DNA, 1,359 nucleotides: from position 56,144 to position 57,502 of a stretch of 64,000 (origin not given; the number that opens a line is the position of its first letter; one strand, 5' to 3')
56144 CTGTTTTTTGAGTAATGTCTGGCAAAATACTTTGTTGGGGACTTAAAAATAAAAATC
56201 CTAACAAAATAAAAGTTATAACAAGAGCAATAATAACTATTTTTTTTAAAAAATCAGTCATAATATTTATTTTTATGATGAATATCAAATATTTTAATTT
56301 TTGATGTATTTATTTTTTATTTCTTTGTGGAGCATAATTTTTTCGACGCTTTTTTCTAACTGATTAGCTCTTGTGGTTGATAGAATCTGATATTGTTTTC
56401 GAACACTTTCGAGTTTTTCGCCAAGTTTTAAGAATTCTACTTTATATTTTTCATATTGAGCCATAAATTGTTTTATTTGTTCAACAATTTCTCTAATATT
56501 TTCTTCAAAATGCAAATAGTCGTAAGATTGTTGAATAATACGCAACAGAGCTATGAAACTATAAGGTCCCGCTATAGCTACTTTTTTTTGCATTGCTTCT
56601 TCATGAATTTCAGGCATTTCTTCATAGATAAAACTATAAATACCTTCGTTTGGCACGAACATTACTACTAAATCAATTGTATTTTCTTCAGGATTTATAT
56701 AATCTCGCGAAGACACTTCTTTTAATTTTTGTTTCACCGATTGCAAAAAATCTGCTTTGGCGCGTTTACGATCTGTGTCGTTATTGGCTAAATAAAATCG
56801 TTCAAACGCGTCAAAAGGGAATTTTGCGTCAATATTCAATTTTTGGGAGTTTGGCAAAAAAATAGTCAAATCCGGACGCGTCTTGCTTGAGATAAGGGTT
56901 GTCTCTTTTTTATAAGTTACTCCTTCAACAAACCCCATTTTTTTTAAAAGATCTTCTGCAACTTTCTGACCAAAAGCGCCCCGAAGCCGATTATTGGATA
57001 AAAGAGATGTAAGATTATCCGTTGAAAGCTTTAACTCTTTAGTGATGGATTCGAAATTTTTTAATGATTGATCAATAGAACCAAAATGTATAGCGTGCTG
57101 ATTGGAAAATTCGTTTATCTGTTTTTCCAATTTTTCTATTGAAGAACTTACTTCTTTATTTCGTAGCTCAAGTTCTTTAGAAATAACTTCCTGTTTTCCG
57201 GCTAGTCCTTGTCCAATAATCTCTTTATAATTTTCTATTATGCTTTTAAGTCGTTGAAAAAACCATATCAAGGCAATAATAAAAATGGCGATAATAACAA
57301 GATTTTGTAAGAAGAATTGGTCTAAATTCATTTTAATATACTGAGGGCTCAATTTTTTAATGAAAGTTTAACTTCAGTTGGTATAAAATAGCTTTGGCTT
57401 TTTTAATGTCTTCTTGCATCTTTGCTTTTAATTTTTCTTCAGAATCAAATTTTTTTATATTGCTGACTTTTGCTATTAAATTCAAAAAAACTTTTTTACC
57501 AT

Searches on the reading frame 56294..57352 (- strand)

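Call 68: search_protein_families(library=pfam, proteins=[window:56294-57352:-], max_evalue=0.0001)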
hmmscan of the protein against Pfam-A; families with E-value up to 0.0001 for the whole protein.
window:56294-57352:- (352 aa): 1 family
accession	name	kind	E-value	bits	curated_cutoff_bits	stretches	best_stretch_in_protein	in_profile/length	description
PF02646.22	RmuC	-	9.7e-64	215.7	26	1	61-339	3-281/291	RmuC family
